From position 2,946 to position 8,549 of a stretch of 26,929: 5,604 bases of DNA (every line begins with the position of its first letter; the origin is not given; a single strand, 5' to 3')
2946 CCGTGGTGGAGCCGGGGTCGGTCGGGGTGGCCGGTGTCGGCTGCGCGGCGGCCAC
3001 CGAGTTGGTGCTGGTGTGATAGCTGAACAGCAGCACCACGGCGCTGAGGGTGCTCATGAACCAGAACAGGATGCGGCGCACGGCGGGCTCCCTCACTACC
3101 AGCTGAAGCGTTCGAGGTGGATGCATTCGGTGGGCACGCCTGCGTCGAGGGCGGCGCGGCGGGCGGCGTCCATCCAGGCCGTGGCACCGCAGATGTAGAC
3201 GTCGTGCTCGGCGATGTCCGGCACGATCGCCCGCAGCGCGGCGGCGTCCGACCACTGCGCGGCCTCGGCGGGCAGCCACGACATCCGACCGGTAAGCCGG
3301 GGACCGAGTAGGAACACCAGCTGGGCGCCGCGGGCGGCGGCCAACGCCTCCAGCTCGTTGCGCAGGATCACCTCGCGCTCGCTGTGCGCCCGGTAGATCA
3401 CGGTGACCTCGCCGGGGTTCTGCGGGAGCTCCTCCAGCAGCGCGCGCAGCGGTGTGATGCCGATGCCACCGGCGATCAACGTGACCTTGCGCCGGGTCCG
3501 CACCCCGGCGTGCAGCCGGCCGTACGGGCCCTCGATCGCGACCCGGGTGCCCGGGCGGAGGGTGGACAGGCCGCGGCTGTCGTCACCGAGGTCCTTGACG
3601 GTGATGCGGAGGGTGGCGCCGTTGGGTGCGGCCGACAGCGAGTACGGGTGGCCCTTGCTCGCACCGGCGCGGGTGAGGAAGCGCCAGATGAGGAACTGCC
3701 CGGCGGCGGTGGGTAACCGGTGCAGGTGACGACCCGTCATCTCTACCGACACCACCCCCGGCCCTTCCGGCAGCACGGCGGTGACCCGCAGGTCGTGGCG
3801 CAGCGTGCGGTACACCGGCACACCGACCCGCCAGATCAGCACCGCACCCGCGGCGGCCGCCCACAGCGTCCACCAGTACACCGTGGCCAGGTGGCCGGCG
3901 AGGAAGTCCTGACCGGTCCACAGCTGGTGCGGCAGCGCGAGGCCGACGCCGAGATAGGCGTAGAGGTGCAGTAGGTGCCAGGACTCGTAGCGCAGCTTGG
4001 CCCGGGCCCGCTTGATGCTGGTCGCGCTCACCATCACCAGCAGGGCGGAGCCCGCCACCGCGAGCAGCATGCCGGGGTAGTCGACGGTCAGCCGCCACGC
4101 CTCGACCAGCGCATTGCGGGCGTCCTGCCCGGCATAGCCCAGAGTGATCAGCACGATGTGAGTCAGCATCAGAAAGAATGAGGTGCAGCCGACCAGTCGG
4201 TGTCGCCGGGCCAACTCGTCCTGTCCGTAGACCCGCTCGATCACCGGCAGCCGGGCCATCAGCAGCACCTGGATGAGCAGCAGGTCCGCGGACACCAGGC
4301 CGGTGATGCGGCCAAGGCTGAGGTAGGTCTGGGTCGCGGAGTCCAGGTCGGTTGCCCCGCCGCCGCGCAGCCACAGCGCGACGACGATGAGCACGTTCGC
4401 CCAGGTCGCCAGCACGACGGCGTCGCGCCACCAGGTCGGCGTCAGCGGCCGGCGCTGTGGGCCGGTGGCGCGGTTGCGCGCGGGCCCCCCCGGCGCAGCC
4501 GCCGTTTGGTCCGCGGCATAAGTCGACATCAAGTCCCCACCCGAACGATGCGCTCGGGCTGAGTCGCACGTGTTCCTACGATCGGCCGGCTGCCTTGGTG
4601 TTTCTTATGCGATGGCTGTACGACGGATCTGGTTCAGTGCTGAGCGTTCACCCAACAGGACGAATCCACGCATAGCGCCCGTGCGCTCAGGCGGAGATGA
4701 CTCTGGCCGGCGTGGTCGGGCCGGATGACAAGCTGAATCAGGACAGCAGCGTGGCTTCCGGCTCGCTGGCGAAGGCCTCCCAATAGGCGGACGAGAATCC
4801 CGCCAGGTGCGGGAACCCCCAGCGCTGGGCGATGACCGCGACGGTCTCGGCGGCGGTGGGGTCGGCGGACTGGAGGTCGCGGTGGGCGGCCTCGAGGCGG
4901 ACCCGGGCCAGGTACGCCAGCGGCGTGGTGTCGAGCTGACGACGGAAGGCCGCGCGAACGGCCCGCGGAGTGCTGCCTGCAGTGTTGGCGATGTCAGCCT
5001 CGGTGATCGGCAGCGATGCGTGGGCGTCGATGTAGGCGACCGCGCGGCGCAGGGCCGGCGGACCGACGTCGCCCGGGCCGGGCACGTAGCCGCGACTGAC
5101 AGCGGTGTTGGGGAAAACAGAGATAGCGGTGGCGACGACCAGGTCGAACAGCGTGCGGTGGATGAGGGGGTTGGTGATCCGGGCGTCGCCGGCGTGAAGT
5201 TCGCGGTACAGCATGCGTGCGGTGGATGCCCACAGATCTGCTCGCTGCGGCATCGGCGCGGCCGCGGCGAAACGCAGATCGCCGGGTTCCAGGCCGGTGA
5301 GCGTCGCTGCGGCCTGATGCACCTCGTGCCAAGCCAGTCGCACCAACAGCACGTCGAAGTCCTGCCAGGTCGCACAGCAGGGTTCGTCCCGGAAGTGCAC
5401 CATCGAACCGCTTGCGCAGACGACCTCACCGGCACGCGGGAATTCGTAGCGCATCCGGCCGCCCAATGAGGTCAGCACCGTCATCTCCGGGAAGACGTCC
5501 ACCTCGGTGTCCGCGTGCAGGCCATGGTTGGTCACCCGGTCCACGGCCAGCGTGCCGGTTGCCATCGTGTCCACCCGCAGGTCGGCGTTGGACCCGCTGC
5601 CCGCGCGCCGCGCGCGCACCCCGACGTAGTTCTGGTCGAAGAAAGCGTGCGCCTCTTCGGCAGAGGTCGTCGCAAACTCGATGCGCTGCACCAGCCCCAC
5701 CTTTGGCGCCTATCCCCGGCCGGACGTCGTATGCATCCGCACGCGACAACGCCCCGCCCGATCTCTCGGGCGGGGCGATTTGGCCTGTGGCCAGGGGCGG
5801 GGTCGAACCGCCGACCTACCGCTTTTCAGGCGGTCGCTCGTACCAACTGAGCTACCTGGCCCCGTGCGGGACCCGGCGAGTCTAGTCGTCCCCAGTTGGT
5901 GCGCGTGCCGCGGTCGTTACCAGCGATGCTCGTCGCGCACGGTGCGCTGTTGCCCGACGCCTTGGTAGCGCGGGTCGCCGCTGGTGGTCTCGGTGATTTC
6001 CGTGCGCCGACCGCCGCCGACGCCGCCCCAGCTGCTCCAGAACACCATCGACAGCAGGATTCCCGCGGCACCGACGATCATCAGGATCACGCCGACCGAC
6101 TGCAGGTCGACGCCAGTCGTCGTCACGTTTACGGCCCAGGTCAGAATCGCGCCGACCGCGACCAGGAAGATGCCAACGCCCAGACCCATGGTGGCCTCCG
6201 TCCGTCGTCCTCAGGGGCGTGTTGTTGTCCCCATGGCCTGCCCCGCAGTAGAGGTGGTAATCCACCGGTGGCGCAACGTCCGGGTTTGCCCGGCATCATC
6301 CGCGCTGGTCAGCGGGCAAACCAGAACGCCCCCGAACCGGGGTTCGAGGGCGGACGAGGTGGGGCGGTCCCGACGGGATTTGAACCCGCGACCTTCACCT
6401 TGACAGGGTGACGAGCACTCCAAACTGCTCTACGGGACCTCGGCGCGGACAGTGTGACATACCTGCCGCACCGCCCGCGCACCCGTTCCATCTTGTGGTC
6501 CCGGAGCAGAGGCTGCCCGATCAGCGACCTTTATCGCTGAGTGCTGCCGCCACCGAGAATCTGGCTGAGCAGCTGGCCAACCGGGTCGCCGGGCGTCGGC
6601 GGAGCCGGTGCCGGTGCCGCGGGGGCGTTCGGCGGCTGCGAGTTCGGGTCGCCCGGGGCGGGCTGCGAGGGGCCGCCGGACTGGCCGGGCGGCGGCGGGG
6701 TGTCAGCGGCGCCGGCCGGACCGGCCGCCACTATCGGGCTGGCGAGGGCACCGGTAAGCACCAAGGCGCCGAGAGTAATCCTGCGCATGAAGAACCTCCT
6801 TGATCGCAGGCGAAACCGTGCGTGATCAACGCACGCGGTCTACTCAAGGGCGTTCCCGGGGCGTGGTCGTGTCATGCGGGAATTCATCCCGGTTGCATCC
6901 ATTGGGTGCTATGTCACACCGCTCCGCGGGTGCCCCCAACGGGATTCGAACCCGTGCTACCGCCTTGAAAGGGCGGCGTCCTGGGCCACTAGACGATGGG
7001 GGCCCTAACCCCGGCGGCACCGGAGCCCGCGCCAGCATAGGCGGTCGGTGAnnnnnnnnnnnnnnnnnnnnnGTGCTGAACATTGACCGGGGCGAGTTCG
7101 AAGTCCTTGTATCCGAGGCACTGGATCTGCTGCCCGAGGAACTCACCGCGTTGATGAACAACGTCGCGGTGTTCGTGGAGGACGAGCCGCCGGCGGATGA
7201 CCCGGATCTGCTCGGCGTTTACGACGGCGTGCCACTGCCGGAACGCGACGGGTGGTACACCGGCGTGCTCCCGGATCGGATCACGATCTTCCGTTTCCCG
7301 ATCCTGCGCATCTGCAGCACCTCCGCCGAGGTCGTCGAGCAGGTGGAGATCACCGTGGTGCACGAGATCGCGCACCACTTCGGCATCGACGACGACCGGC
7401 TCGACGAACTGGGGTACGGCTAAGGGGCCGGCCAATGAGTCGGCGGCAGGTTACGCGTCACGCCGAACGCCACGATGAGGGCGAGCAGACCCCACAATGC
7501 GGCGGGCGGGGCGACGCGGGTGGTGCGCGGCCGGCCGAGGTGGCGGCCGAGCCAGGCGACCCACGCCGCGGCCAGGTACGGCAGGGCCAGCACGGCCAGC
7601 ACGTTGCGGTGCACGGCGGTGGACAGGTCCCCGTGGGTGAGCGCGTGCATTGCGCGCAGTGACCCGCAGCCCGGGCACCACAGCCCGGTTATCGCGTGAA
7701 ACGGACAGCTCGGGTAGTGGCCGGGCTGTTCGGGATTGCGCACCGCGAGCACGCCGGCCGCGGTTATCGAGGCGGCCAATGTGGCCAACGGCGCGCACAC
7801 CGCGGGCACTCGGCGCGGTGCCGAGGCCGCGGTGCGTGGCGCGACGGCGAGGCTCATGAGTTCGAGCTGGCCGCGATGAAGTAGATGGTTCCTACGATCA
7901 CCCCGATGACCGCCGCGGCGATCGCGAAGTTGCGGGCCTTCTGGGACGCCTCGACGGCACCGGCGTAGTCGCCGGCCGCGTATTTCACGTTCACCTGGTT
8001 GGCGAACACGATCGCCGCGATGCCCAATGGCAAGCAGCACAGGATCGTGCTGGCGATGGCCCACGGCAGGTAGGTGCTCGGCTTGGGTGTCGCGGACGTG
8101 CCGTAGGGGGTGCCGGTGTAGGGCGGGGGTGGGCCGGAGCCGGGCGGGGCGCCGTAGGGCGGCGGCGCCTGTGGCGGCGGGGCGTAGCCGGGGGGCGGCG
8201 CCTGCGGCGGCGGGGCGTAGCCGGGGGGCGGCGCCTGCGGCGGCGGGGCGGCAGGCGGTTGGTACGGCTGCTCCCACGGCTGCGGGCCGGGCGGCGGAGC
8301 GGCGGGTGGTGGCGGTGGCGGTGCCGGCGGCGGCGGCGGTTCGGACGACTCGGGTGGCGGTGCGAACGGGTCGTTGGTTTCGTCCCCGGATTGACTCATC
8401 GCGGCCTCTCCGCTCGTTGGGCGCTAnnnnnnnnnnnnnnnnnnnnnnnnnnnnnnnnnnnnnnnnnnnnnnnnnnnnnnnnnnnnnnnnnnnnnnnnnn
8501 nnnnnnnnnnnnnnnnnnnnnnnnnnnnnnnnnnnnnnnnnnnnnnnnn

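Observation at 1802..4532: Translationally coupled FRE-like flavocytochrome / FMN-binding protein / ApbE operon (extracytoplasmic flavinylation and electron-transfer module) downstream of an AraC regulator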

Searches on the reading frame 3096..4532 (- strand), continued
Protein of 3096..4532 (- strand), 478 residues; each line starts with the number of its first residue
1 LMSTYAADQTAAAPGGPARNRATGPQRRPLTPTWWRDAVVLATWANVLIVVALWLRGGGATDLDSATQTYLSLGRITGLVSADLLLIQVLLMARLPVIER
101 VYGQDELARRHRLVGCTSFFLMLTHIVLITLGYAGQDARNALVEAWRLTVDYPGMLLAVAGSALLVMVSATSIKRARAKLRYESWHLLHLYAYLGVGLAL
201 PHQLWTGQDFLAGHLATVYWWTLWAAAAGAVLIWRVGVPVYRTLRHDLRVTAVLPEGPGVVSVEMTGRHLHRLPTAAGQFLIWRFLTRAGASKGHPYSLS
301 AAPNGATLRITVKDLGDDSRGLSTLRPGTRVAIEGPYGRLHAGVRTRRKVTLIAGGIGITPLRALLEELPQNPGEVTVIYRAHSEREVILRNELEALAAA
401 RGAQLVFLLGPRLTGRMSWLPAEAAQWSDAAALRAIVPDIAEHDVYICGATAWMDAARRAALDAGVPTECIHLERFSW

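Call 67: search_protein_families(library=ncbifam, proteins=[L027:3952-4644:+, L027:4644-5945:+, L079:3380-4186:+, L079:4183-5628:+], max_evalue=0.00001)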
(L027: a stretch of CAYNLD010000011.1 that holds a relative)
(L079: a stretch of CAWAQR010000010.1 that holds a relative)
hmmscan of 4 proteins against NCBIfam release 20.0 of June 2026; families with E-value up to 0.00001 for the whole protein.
L027:3952-4644:+ (230 aa): 97 families (the best 25 are shown)
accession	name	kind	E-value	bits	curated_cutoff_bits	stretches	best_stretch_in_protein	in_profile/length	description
NF040689.1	MtrAB_MtrA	equivalog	2.7e-58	196.9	300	1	4-222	1-217/219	MtrAB system response regulator MtrA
NF045944.1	ResRegRpaBCyano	equivalog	3.4e-56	190.2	330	1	5-221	1-225/229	response regulator transcription factor RpaB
TIGR01387.1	cztR_silR_copR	subfamily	1.4e-54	185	279.2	1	4-221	1-216/218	heavy metal response regulator transcription factor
NF041733.1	resp_reg_CseB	equivalog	2e-54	184.4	350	1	3-223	2-226/228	two-component system response regulator CseB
NF008567.0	PRK11517.1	equivalog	3.9e-53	180.1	353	1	3-223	2-218/223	response regulator transcription factor HprR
TIGR02154.1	PhoB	equivalog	4.1e-53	180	296.2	1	2-223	3-225/226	phosphate regulon transcriptional regulator PhoB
NF007820.0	PRK10529.1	equivalog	1.5e-51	174.9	325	1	1-224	1-224/225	two-component system response regulator KdpE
NF008296.0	PRK11083.1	equivalog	2e-50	171.3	273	1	2-223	4-225/228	two-component system response regulator CreB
NF040534.1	resp_reg_YycF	equivalog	5.4e-50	169.8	340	1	3-222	2-226/231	response regulator YycF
NF007005.1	PRK09468.1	equivalog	4.9e-45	153.8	331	1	2-227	4-235/237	osmolarity response regulator transcription factor OmpR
NF053854.1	RespRegPhoBBctds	equivalog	7.7e-44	149.7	270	1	4-208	1-212/225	two-component system response regulator PhoB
NF007977.0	PRK10701.1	equivalog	1.8e-43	148.7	330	1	1-225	1-235/241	two-component system response regulator RstA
NF045991.1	RespRegCtrARhodob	equivalog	8.4e-43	146.7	350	1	3-223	2-221/224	response regulator transcription factor CtrA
NF041209.1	resp_regPieR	equivalog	3.4e-41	141.4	450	1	3-222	2-226/231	two component system response regulator PieR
NF000402.1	vanR-B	exception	3.5e-41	141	480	1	3-223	4-216/219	vancomycin resistance response regulator transcription factor VanR-B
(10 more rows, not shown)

L027:4644-5945:+ (433 aa): 19 families
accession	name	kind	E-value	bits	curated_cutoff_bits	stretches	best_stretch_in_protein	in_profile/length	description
NF007898.0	PRK10604.1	equivalog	4.2e-20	72.3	478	1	161-403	152-405/433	two-component system sensor histidine kinase RstB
NF007004.0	PRK09467.1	equivalog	2.6e-16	59.5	415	1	130-420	143-436/440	two-component system sensor histidine kinase EnvZ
NF008025.0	PRK10755.1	equivalog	5.1e-16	58.3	314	1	145-406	64-340/362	two-component system sensor histidine kinase PmrB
NF040691.1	MtrAB_MtrB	equivalog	3.6e-13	49.4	450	1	150-250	190-297/507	MtrAB system histidine kinase MtrB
TIGR01386.1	cztS_silS_copS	subfamily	8.6e-13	48.1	292.55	1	150-247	166-264/457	heavy metal sensor histidine kinase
NF007837.0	PRK10549.1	equivalog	9.1e-12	44.4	603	1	147-268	167-283/466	envelope stress sensor histidine kinase BaeS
NF012163.2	BaeS_SmeS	equivalog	1.1e-11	44.4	500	1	147-417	166-453/457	sensor histidine kinase efflux regulator BaeS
NF033092.0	HK_WalK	equivalog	5.6e-11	41.7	725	0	321-419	480-593/594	cell wall metabolism sensor histidine kinase WalK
NF008312.0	PRK11100.1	equivalog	8e-11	41.4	356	1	149-406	183-459/477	two-component system sensor histidine kinase CreC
NF052443.1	SensHisKinMctS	equivalog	1.5e-09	36.7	700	1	241-426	272-454/457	two-component system sensor histidine kinase MctS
NF007664.1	PRK10337.1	equivalog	8.6e-09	34.5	475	1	174-273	180-280/442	quorum sensing histidine kinase QseC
TIGR02966.1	phoR_proteo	equivalog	5e-08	32.3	334.2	0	323-403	223-317/333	phosphate regulon sensor histidine kinase PhoR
NF007007.0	PRK09470.1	equivalog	6.5e-08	31.9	486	0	171-245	191-266/463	envelope stress sensor histidine kinase CpxA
NF046044.1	PnpS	equivalog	7.9e-08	31.7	400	0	331-418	287-389/390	two-component system histidine kinase PnpS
NF012226.0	AdeS_HK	equivalog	8.3e-08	31.8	500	1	145-245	59-159/353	two-component sensor histidine kinase AdeS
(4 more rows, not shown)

L079:3380-4186:+ (268 aa): 91 families (the best 25 are shown)
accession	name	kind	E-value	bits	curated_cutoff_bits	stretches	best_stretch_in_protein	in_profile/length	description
NF045944.1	ResRegRpaBCyano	equivalog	2.7e-61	206.9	330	1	45-265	1-227/229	response regulator transcription factor RpaB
NF040689.1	MtrAB_MtrA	equivalog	2.1e-59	200.5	300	1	45-265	2-218/219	MtrAB system response regulator MtrA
TIGR02154.1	PhoB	equivalog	7.3e-59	198.8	296.2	1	40-265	1-225/226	phosphate regulon transcriptional regulator PhoB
TIGR01387.1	cztR_silR_copR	subfamily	1.2e-55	188.5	279.2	1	45-264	2-217/218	heavy metal response regulator transcription factor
NF041733.1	resp_reg_CseB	equivalog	2.4e-54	184.1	350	1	43-265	2-226/228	two-component system response regulator CseB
NF040534.1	resp_reg_YycF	equivalog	1.9e-49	168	340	1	44-265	3-227/231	response regulator YycF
NF041734.1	resp_reg_RppA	equivalog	1.2e-48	165.5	250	1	44-265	3-227/229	two-component system response regulator RppA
NF045914.1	RespRegNblR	equivalog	2.4e-48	164.7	300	1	39-265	4-225/228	response regulator transcription factor NblR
NF007005.1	PRK09468.1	equivalog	2.2e-47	161.5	331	1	41-264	3-230/237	osmolarity response regulator transcription factor OmpR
NF008199.0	PRK10955.1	equivalog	6.4e-46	157.1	341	1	43-264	3-227/232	envelope stress response regulator transcription factor CpxR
NF008296.0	PRK11083.1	equivalog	6.9e-46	156.5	273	1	41-266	3-226/228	two-component system response regulator CreB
NF033117.2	vanR_ACDEGLN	exception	1.7e-45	155.4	350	1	45-265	2-225/226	VanR-ABDEGLN family response regulator transcription factor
NF053854.1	RespRegPhoBBctds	equivalog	7.4e-45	153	270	1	44-264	1-223/225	two-component system response regulator PhoB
NF007928.2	PRK10643.1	equivalog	8.9e-45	153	330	1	44-264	3-215/216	two-component system response regulator PmrA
NF008567.0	PRK11517.1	equivalog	6.2e-44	150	353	1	44-266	3-219/223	response regulator transcription factor HprR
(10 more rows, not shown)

L079:4183-5628:+ (481 aa): 56 families (the best 25 are shown)
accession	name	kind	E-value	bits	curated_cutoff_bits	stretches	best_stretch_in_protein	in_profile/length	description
NF008312.0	PRK11100.1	equivalog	4.3e-41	141.2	356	1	155-465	162-472/477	two-component system sensor histidine kinase CreC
NF040691.1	MtrAB_MtrB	equivalog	8.5e-40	137.2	450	1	166-465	179-490/507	MtrAB system histidine kinase MtrB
TIGR01386.1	cztS_silS_copS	subfamily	2e-38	132.6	292.55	1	154-453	143-445/457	heavy metal sensor histidine kinase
NF033092.0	HK_WalK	equivalog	1.9e-34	119.2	725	1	248-465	368-592/594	cell wall metabolism sensor histidine kinase WalK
NF007004.0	PRK09467.1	equivalog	1.2e-33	116.6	415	1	184-465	165-434/440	two-component system sensor histidine kinase EnvZ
NF012163.2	BaeS_SmeS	equivalog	2.5e-33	115.7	500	1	180-461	169-452/457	sensor histidine kinase efflux regulator BaeS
TIGR02966.1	phoR_proteo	equivalog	2.3e-31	109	334.2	1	252-464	114-332/333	phosphate regulon sensor histidine kinase PhoR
NF046044.1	PnpS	equivalog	3.5e-31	108.6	400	1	252-465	170-389/390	two-component system histidine kinase PnpS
NF007007.0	PRK09470.1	equivalog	7.4e-31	107.5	486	1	182-465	175-457/463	envelope stress sensor histidine kinase CpxA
NF045900.1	HisKinCpxALeg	equivalog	7.3e-29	100.8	800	1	175-465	151-449/451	two-component system sensor histidine kinase CpxA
NF007837.0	PRK10549.1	equivalog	1.1e-28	100.2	603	1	181-464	171-455/466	envelope stress sensor histidine kinase BaeS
NF041735.1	hist_kin_RppB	equivalog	3.9e-28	98.4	400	1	247-464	211-436/438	two-component system sensor histidine kinase RppB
NF052314.1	T9SS_HK_PorY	subfamily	4.1e-27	95.3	350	1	142-448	99-402/418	PorY family sensor histidine kinase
NF007898.0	PRK10604.1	equivalog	8.4e-27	94.4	478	1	194-465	155-421/433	two-component system sensor histidine kinase RstB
NF058527.1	HistKinChvGCaul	equivalog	5.3e-25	88.2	740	1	193-457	245-518/535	two-component sensor histidine kinase ChvG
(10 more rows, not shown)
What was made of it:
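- Tried and rejected: Typing the two-component systems found next to some relatives gave generic OmpR/EnvZ-like hits, all below family cut-offs (call 67).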

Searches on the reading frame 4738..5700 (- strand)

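Call 3: search_protein_families(library=pfam, proteins=[window:4738-5700:-], max_evalue=0.01)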
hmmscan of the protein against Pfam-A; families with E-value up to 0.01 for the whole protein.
window:4738-5700:- (320 aa): 1 family
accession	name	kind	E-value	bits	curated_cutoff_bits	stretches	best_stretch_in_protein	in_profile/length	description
PF12833.13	HTH_18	-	1.9e-13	50.9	33.6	1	237-317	1-77/80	Helix-turn-helix domain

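Call 4: search_protein_families(library=ncbifam, proteins=[window:4738-5700:-], max_evalue=0.01)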
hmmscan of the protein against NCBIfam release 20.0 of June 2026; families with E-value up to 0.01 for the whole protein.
window:4738-5700:- (320 aa): 10 families
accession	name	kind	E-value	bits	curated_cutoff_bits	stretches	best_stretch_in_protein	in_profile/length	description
NF041686.2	ant_diox_reg_AndR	equivalog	3.9e-21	76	350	1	141-318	151-318/321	anthranilate 1,2-dioxygenase regulatory protein AndR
NF007522.0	PRK10130.1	equivalog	2.3e-12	46.6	319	1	217-318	242-342/350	HTH-type transcriptional regulator EutR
NF006902.0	PRK09393.1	equivalog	1.9e-05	24.1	425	1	219-315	224-316/327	transcriptional regulator FtrA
NF047455.1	TF_Staph_AryK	equivalog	0.0001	20.7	850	1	218-302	160-240/759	transcriptional regulator AryK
NF007243.0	PRK09685.1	equivalog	0.00012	21.7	199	1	217-314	200-295/303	transcriptional regulator FeaR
NF010028.0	PRK13503.1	equivalog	0.00036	20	288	1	220-315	176-267/278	HTH-type transcriptional activator RhaS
NF047788.1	TransRegPocR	equivalog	0.00064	19.1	500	1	217-314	191-284/296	transcriptional regulator PocR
NF040475.1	chlor_reg_RclR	equivalog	0.00067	19.1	400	1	217-314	179-272/284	reactive chlorine-specific transcriptional regulator RclR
NF052534.1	RzbtTranRegRhrA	equivalog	0.002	17.4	500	1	235-312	228-302/312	rhizobactin biosynthesis transcriptional regulator RhrA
NF052371.1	TransRegGbdRPseu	equivalog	0.0077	15.3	480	0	215-314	225-320/365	choline metabolism transcriptional regulator GbdR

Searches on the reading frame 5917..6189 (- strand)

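Call 33: search_protein_families(library=pfam, proteins=[window:5917-6189:-], max_evalue=0.001)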
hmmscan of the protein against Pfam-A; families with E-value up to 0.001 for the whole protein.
window:5917-6189:- (90 aa): 1 family
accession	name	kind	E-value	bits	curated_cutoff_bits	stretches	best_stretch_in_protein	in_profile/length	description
PF20059.4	DUF6458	-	7.2e-11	42.6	27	1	1-70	1-64/78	Domain of unknown function (DUF6458)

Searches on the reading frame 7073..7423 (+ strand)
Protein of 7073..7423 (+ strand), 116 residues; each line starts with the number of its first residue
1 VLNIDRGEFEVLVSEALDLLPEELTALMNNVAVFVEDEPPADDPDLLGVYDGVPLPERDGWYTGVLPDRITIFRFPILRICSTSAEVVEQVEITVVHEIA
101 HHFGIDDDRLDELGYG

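Call 33: search_protein_families(library=pfam, proteins=[window:7073-7423:+], max_evalue=0.001)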
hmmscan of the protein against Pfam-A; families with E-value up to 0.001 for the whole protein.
window:7073-7423:+ (116 aa): 1 family
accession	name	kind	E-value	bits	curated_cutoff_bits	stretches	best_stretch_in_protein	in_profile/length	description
PF06262.17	Zincin_1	-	6.5e-33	113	22.4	1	28-114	1-96/97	Zincin-like metallopeptidase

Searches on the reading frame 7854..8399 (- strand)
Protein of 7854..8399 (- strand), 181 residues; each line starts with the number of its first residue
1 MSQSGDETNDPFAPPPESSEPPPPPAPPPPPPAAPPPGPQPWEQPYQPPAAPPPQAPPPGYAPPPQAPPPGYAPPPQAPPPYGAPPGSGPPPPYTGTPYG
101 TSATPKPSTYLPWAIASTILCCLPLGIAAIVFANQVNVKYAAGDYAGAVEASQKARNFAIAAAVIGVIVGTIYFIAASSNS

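Call 34: search_protein_families(library=pfam, proteins=[window:7854-8399:-], max_evalue=0.001)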
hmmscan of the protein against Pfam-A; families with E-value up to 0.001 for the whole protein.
window:7854-8399:- (181 aa): 1 family
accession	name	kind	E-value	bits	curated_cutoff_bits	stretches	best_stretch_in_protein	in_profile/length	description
PF04505.17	CD225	-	4.9e-25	87.9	27.1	1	106-173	1-68/68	Interferon-induced transmembrane protein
